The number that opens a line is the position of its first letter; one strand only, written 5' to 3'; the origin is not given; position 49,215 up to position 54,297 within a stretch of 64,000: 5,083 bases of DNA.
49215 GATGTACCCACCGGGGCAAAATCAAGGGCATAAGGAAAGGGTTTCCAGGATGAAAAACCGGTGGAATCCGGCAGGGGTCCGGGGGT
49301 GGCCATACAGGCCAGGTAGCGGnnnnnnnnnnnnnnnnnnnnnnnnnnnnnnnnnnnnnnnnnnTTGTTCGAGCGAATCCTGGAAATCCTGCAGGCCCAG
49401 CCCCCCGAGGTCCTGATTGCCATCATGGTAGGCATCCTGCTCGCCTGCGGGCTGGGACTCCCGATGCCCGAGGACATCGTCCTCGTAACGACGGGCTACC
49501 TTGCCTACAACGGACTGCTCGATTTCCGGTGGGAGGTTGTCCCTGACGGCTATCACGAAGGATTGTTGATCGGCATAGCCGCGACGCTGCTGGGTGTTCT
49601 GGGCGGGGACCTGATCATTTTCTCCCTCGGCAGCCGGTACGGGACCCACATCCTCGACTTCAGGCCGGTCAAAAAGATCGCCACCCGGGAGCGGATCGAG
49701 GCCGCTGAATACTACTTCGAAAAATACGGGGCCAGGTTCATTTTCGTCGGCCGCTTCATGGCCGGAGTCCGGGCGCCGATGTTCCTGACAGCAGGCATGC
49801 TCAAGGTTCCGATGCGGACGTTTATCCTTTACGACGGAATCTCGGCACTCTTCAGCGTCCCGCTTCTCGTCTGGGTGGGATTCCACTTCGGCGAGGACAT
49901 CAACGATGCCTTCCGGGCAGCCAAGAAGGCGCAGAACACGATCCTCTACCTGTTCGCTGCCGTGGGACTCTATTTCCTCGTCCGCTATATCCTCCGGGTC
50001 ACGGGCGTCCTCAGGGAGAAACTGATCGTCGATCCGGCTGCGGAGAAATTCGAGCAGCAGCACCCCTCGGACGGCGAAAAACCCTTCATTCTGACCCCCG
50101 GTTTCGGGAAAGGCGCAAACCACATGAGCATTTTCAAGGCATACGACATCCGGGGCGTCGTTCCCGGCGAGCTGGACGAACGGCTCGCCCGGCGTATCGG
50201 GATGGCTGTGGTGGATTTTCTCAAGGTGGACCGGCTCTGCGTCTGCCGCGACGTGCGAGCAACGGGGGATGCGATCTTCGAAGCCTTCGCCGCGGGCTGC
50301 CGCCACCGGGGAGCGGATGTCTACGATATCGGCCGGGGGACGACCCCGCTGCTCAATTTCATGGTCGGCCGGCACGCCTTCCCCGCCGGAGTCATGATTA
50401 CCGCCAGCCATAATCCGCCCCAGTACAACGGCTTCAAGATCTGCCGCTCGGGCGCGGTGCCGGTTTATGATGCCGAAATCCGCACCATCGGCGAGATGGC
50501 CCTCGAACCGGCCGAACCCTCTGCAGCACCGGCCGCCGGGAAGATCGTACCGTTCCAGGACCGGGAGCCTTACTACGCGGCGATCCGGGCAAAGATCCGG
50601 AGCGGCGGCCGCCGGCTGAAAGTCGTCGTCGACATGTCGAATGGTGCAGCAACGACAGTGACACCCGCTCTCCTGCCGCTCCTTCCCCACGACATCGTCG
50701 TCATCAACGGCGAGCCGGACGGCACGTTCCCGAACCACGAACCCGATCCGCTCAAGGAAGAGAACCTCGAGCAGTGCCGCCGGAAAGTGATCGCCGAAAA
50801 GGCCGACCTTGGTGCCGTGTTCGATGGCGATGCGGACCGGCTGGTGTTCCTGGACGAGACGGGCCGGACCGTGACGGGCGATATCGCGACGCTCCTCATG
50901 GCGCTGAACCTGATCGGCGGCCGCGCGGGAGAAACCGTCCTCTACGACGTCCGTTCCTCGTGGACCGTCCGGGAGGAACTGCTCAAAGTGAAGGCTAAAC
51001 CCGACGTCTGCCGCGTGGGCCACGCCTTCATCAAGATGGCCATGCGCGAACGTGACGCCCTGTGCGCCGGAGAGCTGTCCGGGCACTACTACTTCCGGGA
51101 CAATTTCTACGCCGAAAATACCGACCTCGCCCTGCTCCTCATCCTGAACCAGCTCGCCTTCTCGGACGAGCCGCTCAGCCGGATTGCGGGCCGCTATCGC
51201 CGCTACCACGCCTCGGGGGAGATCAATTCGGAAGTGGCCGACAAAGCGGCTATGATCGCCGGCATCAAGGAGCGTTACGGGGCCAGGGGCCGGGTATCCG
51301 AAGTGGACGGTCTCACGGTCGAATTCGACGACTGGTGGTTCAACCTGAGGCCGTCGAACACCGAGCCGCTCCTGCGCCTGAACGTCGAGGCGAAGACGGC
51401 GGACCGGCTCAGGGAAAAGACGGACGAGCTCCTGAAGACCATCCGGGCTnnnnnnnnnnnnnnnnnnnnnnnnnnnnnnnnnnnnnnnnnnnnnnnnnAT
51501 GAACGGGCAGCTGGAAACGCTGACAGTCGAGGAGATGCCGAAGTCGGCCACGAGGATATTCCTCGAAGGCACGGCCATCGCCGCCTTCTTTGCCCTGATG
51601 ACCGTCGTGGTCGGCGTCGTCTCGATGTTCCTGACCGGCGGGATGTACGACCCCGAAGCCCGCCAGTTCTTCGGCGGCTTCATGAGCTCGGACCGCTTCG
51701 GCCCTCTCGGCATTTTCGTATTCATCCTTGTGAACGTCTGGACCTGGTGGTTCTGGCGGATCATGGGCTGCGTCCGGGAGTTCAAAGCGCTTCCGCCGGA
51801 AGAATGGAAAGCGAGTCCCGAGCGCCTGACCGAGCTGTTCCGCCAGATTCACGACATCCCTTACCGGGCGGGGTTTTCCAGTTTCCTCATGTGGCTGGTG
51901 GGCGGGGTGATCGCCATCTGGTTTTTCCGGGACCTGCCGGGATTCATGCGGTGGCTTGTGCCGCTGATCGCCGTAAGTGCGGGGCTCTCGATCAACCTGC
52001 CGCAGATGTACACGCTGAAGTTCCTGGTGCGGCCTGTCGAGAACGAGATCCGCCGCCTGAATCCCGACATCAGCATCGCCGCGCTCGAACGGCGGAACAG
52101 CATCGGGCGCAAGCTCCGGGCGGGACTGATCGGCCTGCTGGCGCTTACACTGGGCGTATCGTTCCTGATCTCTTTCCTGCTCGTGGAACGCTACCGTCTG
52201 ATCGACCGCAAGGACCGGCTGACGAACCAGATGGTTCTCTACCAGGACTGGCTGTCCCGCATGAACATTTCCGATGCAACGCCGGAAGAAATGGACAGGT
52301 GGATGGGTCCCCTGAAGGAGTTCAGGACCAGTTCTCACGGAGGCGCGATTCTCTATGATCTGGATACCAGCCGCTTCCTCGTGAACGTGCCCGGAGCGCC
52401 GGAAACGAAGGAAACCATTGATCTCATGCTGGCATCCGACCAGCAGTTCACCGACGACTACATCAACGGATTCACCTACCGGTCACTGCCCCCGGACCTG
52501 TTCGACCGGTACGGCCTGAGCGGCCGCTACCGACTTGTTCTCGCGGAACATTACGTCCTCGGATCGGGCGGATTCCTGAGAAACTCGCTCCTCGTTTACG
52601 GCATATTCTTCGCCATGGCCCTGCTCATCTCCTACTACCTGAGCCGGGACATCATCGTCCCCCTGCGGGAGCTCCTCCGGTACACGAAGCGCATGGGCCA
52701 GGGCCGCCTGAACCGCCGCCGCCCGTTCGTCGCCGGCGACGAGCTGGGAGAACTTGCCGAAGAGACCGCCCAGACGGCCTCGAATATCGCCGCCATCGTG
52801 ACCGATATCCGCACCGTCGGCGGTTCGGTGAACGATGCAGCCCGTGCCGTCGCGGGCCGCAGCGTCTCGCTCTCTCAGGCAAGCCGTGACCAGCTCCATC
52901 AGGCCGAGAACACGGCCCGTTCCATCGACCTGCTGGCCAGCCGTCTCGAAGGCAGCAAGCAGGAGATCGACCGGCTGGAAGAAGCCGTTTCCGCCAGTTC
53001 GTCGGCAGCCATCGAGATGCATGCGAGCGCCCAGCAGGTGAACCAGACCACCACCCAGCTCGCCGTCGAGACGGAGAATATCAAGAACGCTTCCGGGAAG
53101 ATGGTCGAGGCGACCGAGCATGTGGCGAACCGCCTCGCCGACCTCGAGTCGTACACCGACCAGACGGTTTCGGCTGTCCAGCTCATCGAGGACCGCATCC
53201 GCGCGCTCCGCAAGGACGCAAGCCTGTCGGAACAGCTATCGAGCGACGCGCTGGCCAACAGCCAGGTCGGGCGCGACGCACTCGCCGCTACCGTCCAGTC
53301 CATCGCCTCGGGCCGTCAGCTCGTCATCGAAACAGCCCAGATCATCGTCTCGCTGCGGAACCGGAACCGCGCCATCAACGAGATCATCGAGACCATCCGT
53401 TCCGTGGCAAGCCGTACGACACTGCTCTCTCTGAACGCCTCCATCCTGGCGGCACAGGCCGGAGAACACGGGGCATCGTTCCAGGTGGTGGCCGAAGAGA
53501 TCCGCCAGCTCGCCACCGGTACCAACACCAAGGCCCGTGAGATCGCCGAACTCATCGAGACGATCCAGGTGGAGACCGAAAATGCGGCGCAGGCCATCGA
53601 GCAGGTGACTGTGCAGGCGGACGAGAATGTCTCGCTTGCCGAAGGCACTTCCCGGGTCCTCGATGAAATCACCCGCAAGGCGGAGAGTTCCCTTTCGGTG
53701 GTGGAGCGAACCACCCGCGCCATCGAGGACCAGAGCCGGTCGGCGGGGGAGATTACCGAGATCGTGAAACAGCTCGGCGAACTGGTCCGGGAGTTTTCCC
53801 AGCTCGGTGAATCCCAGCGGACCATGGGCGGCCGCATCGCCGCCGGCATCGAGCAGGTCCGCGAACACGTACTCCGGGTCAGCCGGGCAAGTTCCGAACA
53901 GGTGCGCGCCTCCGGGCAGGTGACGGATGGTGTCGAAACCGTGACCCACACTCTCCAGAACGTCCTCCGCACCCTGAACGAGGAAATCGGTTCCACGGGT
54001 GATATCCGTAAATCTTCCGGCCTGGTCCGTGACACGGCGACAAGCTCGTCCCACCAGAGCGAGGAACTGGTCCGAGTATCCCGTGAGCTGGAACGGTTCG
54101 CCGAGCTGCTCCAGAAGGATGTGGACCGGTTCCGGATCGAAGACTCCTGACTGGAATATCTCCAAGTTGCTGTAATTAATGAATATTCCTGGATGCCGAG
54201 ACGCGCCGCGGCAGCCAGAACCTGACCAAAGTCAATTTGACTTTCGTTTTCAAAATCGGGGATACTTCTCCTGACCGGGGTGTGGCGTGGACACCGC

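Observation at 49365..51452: Single 695-codon ORF fuses a DedA-family membrane domain to a complete phosphomannomutase/phosphoglucomutase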

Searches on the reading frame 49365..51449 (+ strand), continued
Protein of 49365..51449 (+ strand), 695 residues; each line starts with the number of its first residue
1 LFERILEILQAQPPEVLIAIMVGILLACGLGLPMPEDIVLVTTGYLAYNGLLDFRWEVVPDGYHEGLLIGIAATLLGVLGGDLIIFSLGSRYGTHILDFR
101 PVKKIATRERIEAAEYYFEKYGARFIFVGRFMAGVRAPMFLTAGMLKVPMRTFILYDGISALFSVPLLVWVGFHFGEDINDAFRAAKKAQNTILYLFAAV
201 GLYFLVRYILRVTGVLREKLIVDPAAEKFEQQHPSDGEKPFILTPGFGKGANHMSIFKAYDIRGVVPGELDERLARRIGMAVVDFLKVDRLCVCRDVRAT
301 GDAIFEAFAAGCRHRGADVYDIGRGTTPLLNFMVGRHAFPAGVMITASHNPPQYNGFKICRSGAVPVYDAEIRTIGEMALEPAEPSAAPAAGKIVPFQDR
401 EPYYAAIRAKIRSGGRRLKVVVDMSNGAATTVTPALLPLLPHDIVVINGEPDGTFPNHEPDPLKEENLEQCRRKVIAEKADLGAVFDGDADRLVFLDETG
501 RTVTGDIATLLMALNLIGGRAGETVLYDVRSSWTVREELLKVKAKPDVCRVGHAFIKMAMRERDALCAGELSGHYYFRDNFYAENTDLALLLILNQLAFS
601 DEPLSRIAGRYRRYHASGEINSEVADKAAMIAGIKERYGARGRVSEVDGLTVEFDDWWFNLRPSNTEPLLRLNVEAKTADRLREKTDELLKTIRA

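Call 65: find_encoding_contigs(protein=P0009, flank=6000, max_places=2)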
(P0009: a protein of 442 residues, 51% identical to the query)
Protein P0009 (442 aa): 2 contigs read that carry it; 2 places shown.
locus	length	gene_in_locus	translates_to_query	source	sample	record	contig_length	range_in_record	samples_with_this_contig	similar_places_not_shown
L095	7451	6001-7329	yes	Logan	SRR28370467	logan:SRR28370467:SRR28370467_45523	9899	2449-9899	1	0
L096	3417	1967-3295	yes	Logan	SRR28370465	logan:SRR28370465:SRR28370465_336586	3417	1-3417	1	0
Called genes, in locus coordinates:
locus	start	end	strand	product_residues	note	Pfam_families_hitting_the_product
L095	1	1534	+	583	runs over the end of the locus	PF14323:GxGYxYP_C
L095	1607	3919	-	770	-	-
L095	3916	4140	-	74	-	-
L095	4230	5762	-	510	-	PF03417:AAT (weak)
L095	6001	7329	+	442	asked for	PF02878:PGM_PMM_I, PF02879:PGM_PMM_II, PF02880:PGM_PMM_III, PF00408:PGM_PMM_IV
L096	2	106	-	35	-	?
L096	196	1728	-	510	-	PF03417:AAT (weak)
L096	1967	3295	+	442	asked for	PF02878:PGM_PMM_I, PF02879:PGM_PMM_II, PF02880:PGM_PMM_III, PF00408:PGM_PMM_IV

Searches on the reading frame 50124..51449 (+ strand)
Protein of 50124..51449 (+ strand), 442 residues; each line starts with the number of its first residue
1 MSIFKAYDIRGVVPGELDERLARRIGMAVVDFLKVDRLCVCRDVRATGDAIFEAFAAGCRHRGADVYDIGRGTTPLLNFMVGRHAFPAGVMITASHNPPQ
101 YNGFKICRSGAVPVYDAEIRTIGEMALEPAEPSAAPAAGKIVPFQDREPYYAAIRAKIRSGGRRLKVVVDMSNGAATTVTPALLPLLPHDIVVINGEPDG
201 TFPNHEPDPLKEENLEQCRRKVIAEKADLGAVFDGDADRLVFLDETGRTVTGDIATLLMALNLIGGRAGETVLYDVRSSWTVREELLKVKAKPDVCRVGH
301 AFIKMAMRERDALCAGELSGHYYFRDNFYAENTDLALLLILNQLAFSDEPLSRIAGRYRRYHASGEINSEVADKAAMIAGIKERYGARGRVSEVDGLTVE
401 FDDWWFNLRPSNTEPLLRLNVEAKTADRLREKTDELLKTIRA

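Call 49: search_solved_structures(query=window:50124-51449:+, max_evalue=1e-20, show_alignments=1)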
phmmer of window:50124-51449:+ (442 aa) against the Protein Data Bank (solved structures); distinct sequences matched with E-value up to 1e-20: 23.
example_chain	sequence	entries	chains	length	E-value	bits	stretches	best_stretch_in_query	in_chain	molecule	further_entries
5kl0_A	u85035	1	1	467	3.1e-86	292.9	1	3-440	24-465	Phosphoglucomutase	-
6nn2_A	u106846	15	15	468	3.2e-86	292.9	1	3-440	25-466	Phosphoglucomutase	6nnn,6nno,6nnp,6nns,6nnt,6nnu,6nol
5bmn_A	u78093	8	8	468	3.2e-86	292.9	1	3-440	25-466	Phosphoglucomutase | Phosphomannomutase/phosphoglucomutase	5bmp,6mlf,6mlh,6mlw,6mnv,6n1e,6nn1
4mrq_A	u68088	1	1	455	2.2e-64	220.9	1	2-430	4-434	Phosphomannomutase/phosphoglucomutase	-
3bkq_X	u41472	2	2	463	2.3e-64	220.9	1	2-430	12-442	Phosphomannomutase/phosphoglucomutase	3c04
2fkf_A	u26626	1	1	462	2.4e-64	220.8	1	2-430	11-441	Phosphomannomutase/phosphoglucomutase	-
1k35_A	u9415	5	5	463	2.4e-64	220.8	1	2-430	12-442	Phosphomannomutase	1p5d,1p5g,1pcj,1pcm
2h4l_X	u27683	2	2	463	2.4e-64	220.8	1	2-430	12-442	Phosphomannomutase/phosphoglucomutase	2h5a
1k2y_X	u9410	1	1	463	6.3e-64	219.4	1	2-430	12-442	phosphomannomutase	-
2fkm_X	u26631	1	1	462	8.6e-64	219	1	2-430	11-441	Phosphomannomutase/phosphoglucomutase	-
3rsm_A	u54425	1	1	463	1.2e-63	218.5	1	2-430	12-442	Phosphomannomutase/phosphoglucomutase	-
4il8_A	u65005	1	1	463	5.9e-63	216.2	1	2-430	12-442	Phosphomannomutase/phosphoglucomutase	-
3uw2_A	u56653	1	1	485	3.9e-57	197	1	2-439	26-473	Phosphoglucomutase/phosphomannomutase family protein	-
1wqa_A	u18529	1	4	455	3e-54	187.5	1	3-432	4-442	phospho-sugar mutase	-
9du5_A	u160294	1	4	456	3.7e-54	187.2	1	3-434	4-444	Phosphoglucomutase/phosphomannomutase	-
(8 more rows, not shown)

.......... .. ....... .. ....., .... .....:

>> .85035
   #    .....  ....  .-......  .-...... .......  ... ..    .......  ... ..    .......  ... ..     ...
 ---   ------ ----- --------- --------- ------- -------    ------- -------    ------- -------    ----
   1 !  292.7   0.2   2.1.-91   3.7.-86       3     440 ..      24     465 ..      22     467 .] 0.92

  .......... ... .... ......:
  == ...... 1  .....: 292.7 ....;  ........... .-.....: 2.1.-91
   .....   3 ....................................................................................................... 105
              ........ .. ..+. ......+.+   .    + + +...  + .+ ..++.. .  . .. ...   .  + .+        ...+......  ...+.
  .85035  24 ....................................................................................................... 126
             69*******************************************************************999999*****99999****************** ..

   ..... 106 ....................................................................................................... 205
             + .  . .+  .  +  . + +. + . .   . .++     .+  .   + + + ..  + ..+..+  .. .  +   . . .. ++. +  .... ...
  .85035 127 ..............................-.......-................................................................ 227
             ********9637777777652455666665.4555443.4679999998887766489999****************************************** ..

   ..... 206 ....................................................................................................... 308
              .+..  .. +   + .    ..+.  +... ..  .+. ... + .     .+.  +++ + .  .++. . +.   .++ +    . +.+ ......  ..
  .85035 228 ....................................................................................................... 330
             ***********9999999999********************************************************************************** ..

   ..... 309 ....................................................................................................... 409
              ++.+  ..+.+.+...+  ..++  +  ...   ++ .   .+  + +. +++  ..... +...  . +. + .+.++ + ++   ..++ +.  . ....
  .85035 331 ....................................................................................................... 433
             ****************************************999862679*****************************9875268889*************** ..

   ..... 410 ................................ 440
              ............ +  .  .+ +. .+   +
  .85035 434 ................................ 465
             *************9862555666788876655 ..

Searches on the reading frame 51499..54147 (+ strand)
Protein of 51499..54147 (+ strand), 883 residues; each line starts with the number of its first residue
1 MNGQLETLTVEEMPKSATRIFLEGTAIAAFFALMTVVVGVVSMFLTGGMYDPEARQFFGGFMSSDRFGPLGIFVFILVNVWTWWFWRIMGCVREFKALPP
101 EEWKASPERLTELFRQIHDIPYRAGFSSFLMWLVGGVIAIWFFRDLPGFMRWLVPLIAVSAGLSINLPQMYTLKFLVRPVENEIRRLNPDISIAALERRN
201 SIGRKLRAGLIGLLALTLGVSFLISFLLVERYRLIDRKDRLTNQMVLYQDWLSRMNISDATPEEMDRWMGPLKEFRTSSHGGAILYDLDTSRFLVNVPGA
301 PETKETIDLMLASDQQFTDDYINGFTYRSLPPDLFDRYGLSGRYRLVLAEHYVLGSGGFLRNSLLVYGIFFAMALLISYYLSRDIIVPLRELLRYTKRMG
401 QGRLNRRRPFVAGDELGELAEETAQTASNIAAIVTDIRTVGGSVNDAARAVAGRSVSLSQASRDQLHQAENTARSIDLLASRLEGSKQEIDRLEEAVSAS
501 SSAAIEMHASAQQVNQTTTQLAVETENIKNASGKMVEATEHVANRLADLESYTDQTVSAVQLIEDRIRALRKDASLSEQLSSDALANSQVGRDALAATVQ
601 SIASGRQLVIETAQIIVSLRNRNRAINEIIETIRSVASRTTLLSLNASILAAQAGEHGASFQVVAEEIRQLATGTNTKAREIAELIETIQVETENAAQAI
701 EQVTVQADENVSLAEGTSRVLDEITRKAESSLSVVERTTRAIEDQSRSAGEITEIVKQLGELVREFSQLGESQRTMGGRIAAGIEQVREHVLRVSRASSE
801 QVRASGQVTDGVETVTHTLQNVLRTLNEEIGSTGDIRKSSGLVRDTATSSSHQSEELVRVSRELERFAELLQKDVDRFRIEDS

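Call 3: search_protein_families(library=pfam, proteins=[window:51499-54147:+], max_evalue=0.01)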
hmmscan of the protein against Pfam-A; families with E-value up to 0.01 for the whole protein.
window:51499-54147:+ (883 aa): 3 families
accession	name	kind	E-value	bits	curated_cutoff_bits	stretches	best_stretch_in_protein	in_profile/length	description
PF00015.26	MCPsignal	-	1.8e-30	106.5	34.6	1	600-760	9-169/172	Methyl-accepting chemotaxis protein (MCP) signalling domain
PF00672.30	HAMP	-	1.5e-06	28.8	25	1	381-421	2-42/53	HAMP domain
PF06103.16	DUF948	-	0.0028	18.2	37.2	0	703-768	24-89/89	Bacterial protein of unknown function (DUF948)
